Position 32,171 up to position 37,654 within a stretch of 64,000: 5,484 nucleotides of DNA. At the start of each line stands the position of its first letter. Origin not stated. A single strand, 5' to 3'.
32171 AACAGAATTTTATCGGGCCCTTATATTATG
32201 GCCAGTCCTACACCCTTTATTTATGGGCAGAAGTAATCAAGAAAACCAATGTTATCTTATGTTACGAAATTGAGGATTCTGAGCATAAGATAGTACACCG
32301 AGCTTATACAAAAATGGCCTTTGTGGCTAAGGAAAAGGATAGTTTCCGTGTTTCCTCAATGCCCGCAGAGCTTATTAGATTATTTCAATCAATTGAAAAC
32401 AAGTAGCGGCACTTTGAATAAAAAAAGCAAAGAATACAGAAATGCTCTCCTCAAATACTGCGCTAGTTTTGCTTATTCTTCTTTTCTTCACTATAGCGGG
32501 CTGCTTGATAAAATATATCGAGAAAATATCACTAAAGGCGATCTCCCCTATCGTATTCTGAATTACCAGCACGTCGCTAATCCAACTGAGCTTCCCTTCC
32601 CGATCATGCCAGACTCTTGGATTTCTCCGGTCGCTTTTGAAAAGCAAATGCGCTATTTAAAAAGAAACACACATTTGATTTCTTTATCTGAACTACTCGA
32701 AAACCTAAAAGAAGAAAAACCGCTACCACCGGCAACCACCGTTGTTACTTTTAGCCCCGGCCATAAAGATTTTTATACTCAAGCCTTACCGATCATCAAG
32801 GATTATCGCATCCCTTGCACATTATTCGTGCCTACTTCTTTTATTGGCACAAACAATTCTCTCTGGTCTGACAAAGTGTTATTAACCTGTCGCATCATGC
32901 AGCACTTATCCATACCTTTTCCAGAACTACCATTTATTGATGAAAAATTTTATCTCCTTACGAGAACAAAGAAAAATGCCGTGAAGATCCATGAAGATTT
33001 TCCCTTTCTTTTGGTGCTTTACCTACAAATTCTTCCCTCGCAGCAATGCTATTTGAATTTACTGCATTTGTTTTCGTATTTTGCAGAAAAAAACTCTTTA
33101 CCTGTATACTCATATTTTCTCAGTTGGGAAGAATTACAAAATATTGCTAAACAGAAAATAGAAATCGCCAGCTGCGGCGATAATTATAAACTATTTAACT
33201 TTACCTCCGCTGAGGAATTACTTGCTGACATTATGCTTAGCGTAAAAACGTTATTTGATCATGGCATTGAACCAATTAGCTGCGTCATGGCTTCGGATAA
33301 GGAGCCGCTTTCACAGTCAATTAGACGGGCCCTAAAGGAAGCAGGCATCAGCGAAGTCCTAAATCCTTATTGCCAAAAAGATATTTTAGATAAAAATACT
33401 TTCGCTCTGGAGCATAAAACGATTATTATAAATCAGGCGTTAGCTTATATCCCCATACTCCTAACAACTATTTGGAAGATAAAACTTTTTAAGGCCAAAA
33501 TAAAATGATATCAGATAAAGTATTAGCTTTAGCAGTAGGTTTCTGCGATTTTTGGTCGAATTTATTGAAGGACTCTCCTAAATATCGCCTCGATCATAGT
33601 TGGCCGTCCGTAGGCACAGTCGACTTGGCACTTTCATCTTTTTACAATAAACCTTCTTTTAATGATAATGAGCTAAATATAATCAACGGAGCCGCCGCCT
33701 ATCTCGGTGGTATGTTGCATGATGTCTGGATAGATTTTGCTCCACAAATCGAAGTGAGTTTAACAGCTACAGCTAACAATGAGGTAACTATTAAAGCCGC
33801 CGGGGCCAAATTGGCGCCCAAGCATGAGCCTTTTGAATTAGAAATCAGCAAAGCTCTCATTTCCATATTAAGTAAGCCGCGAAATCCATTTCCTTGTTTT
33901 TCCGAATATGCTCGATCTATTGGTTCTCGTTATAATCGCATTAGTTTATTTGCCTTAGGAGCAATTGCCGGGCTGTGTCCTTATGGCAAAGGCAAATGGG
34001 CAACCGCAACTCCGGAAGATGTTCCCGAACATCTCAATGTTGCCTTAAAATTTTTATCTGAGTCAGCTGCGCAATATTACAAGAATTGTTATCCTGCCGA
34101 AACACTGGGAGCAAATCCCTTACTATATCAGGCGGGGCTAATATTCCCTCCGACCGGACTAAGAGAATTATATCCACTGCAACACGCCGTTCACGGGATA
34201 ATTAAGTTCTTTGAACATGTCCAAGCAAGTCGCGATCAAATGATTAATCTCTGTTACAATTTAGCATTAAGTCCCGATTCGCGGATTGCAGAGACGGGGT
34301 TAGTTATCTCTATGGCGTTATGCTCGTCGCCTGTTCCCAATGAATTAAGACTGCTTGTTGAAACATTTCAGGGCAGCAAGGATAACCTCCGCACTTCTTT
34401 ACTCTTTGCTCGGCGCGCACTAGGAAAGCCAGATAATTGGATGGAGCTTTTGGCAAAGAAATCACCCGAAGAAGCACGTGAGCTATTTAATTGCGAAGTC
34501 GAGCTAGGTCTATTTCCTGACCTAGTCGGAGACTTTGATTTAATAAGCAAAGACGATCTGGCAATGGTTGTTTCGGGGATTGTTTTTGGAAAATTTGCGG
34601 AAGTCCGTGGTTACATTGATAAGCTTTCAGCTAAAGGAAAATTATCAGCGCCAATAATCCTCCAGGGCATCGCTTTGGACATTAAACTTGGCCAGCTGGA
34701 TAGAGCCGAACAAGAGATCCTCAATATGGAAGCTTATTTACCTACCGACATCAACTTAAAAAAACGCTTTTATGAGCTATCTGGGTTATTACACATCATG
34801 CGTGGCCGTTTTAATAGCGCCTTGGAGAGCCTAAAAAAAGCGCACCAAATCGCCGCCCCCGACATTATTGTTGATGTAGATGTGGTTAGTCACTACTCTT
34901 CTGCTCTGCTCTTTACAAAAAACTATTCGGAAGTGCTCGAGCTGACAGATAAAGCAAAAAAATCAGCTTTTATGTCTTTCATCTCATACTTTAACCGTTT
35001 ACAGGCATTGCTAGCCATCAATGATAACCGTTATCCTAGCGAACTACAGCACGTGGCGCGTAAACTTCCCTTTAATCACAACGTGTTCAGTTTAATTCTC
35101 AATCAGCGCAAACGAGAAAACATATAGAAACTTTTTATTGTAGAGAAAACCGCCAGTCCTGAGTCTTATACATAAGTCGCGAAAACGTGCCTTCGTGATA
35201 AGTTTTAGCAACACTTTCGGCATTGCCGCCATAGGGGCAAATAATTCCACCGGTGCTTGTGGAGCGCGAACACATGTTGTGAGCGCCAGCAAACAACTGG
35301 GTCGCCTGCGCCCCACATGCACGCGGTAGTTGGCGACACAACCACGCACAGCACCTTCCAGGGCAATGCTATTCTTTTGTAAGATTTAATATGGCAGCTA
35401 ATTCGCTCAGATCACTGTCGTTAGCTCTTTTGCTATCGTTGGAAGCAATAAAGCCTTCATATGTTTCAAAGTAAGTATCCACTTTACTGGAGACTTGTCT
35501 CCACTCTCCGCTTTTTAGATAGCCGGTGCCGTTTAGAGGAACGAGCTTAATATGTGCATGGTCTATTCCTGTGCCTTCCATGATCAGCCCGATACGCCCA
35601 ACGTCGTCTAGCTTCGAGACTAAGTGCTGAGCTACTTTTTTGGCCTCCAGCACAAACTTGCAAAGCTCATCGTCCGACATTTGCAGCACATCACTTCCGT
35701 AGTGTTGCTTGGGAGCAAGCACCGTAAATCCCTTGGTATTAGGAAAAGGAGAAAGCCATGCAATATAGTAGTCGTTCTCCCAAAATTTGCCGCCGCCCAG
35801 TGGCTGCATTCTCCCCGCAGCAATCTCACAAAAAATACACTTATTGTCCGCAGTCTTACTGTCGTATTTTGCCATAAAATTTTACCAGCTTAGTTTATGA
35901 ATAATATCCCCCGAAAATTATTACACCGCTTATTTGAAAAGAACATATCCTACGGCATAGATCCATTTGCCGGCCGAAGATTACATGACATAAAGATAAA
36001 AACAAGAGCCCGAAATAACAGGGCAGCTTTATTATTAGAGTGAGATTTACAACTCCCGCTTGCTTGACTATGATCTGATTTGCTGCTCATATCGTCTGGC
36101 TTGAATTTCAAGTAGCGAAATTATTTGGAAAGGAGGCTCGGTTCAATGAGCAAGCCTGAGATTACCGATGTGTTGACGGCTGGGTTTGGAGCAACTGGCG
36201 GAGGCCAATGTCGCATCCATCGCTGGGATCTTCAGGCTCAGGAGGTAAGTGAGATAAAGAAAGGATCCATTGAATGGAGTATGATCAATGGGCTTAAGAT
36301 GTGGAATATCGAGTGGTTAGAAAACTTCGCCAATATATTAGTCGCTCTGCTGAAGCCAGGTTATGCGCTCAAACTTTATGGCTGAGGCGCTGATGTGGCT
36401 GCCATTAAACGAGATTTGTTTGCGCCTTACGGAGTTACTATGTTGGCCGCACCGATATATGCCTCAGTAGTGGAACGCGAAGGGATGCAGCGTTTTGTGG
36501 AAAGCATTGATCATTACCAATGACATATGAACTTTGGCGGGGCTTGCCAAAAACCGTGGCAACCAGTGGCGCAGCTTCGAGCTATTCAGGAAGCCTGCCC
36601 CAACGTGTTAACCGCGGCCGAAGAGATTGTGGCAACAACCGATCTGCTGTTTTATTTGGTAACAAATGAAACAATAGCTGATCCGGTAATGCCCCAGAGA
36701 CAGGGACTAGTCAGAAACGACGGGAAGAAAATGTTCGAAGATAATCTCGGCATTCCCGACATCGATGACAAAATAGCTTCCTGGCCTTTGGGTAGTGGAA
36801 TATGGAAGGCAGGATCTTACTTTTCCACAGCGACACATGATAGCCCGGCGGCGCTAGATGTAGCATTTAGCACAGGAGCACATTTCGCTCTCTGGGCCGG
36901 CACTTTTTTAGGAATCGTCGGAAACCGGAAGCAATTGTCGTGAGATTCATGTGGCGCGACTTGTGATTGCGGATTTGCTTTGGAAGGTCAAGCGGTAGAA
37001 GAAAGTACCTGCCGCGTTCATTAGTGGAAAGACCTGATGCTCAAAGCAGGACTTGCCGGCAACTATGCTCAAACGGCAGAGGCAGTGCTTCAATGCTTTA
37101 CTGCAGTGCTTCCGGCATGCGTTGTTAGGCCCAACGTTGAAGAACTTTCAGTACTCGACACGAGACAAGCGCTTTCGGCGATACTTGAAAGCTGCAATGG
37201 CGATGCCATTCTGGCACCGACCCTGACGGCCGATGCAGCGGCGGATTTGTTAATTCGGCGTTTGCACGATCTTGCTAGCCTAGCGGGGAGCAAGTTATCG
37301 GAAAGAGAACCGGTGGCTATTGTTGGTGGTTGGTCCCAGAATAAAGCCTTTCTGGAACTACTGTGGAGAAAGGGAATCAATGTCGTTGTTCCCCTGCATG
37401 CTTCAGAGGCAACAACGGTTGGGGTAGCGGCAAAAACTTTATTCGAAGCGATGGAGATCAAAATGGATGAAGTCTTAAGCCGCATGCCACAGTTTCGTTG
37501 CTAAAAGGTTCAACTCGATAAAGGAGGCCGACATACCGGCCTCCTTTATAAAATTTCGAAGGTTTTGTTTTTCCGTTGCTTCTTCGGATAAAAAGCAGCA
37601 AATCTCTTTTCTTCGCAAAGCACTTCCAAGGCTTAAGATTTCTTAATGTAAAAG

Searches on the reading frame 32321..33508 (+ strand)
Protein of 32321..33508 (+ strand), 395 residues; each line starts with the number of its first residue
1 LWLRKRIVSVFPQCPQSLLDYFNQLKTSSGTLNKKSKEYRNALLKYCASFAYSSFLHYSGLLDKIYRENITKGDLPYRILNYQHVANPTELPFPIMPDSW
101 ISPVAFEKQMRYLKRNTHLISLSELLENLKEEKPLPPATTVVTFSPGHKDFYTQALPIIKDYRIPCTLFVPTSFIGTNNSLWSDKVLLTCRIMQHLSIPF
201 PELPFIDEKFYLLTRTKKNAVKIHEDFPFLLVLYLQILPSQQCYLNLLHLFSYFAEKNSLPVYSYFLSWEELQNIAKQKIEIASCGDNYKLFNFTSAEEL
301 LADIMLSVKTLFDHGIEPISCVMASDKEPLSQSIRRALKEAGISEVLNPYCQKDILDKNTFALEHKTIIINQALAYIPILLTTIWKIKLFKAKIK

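Call 9: search_protein_families(library=pfam, proteins=[window:32321-33508:+], max_evalue=0.001)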
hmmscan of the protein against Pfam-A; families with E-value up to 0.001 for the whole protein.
window:32321-33508:+ (395 aa): 1 family
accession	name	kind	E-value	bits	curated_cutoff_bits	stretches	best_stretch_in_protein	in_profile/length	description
PF01522.26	Polysacc_deac_1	-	6.9e-06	26.5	23.1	1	135-181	4-50/124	Polysaccharide deacetylase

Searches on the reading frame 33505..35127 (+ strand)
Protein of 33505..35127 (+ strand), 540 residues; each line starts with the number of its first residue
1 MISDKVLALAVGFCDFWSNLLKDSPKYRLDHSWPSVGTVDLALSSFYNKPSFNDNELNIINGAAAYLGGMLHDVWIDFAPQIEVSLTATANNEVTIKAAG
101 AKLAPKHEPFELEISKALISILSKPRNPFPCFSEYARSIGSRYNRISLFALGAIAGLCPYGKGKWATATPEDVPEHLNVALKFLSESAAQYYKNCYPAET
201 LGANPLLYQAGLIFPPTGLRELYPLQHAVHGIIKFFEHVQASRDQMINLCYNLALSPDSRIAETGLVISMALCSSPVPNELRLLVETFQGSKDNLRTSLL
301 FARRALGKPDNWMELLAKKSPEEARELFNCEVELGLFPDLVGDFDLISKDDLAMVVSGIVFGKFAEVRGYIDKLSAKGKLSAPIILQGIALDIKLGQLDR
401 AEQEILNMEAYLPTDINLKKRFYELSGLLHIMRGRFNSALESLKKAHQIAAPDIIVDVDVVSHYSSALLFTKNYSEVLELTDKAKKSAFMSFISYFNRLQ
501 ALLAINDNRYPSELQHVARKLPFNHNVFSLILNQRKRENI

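Call 5: search_protein_families(library=pfam, proteins=[window:33505-35127:+], max_evalue=0.01)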
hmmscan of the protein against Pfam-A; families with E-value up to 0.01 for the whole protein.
window:33505-35127:+ (540 aa): 1 family
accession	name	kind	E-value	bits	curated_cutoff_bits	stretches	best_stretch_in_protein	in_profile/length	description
PF14559.12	TPR_19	-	0.0019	18.9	25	0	431-487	2-54/68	Tetratricopeptide repeat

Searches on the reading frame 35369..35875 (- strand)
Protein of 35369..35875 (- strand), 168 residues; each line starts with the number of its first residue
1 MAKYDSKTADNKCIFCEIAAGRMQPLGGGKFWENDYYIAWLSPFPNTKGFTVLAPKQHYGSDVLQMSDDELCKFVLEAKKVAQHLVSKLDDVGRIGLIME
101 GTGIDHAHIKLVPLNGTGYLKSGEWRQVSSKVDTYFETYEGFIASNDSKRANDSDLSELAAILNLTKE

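Call 5: search_protein_families(library=pfam, proteins=[window:35369-35875:-], max_evalue=0.01)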
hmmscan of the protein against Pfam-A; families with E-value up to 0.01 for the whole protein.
window:35369-35875:- (168 aa): 1 family
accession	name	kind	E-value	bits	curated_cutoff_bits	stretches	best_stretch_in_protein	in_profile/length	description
PF01230.28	HIT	-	4.8e-05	24.4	21.5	1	31-90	9-67/98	HIT domain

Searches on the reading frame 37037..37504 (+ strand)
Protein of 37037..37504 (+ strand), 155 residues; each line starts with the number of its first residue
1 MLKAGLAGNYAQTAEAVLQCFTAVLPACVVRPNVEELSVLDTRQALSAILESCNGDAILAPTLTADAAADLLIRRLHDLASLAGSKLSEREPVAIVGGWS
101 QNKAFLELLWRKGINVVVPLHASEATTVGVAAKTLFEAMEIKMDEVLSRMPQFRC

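Call 5: search_protein_families(library=pfam, proteins=[window:37037-37504:+], max_evalue=0.01)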
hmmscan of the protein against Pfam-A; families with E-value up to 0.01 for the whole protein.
window:37037-37504:+ (155 aa): 0 families

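Call 59: search_protein_families(library=pfam, proteins=[window:37037-37504:+], max_evalue=1)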
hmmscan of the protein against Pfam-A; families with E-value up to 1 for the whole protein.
window:37037-37504:+ (155 aa): 3 families
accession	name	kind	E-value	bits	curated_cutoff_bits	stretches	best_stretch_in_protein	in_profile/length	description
PF03474.20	DMA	-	0.034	14.2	23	1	42-60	15-33/37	DMRTA motif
PF07991.19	KARI_N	-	0.069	13.2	20.6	1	92-142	6-55/165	Acetohydroxy acid isomeroreductase, NADPH-binding domain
PF22521.2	HypF_C_2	-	0.078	13.2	27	1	34-111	140-215/241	Carbamoyltransferase, Kae1-like Domain, second subdomain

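Call 117: search_solved_structures(query=window:37037-37504:+, max_evalue=0.01)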
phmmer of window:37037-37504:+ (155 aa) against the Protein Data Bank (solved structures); distinct sequences matched with E-value up to 0.01: 0.
